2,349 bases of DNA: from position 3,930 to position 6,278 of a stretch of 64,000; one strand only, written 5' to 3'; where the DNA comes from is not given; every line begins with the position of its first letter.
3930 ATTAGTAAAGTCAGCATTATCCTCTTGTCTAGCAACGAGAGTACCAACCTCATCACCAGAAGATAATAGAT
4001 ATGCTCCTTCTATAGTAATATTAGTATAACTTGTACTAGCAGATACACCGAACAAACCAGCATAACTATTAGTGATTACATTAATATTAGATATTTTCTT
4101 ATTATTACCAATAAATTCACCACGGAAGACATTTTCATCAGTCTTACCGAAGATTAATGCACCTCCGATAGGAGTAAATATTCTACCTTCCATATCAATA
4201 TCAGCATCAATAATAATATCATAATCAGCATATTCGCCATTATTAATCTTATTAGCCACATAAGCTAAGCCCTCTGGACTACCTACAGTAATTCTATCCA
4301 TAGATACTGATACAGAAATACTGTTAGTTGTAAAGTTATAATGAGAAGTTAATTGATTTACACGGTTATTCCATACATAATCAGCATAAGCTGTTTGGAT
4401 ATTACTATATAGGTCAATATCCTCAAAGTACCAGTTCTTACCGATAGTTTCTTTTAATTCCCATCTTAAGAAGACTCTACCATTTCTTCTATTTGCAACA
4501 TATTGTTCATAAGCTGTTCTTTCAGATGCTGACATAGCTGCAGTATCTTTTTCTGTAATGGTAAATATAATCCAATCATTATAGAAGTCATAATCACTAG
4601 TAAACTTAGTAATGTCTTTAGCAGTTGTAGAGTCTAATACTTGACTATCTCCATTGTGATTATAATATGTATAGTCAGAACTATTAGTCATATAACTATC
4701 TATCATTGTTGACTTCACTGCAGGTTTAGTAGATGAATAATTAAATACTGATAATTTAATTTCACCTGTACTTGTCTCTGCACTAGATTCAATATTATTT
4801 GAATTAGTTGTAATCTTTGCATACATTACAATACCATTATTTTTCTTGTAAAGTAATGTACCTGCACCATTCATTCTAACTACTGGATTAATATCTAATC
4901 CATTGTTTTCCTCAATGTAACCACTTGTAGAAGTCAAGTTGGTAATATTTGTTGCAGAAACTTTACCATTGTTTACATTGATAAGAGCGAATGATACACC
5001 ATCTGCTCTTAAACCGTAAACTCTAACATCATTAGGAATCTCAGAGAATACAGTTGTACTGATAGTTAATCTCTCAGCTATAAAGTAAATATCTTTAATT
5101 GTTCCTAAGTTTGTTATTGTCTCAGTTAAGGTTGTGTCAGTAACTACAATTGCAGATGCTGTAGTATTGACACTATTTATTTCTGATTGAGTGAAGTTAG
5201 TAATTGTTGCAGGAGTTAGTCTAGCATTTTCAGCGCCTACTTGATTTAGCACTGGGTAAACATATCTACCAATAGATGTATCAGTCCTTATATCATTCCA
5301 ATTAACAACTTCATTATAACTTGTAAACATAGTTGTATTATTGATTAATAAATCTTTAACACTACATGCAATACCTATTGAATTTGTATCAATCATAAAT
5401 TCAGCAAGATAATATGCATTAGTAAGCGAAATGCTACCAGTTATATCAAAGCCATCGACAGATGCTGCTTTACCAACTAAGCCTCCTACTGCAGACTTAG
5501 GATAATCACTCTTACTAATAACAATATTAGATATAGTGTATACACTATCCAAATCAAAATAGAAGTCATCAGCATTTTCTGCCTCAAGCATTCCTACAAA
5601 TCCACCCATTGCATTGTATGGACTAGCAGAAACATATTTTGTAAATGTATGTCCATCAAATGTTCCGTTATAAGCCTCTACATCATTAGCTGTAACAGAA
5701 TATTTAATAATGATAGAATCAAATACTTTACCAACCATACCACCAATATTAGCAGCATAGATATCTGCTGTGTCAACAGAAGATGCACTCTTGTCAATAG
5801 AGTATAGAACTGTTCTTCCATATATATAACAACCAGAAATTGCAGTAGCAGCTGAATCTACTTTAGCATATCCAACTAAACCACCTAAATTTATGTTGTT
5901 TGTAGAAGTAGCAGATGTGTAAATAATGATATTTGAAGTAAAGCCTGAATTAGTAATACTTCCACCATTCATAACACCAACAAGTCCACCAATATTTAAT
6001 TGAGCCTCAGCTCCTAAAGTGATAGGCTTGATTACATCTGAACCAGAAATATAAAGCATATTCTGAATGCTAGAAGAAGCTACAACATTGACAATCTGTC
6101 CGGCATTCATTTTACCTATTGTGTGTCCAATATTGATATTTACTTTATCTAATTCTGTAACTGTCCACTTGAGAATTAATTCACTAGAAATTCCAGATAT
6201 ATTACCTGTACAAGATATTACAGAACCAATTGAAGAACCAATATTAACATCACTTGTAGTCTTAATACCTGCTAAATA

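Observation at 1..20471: A 20.5-kb open reading frame that the ORF track does not show: giant gene A runs off the left edge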

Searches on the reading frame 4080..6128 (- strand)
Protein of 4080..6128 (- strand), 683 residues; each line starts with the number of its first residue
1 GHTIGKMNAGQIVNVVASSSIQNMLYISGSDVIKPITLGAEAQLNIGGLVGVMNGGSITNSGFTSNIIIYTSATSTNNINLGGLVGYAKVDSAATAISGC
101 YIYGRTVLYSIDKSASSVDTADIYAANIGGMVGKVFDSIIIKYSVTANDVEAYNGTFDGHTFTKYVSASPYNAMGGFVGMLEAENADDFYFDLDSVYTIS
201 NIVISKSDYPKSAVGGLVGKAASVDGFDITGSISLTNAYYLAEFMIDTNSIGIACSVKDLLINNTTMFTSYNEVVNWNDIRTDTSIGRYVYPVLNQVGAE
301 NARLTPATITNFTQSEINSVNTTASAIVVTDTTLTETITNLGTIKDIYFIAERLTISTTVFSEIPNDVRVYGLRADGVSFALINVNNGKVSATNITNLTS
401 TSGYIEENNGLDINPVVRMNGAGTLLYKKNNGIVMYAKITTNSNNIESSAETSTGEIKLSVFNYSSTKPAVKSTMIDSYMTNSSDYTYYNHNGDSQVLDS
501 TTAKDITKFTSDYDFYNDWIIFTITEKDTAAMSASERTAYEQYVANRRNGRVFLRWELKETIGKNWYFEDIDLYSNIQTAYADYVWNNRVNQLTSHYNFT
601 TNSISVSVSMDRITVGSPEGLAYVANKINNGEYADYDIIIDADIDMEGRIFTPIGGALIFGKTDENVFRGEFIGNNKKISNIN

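Call 24: search_protein_families(library=pfam, proteins=[window:4080-6128:-], max_evalue=1)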
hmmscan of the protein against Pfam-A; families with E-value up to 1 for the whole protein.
window:4080-6128:- (683 aa): 1 family
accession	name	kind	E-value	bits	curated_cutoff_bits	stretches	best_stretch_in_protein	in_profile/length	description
PF07581.17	Glug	-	0.031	15.1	20.5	1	44-67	3-27/28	The GLUG motif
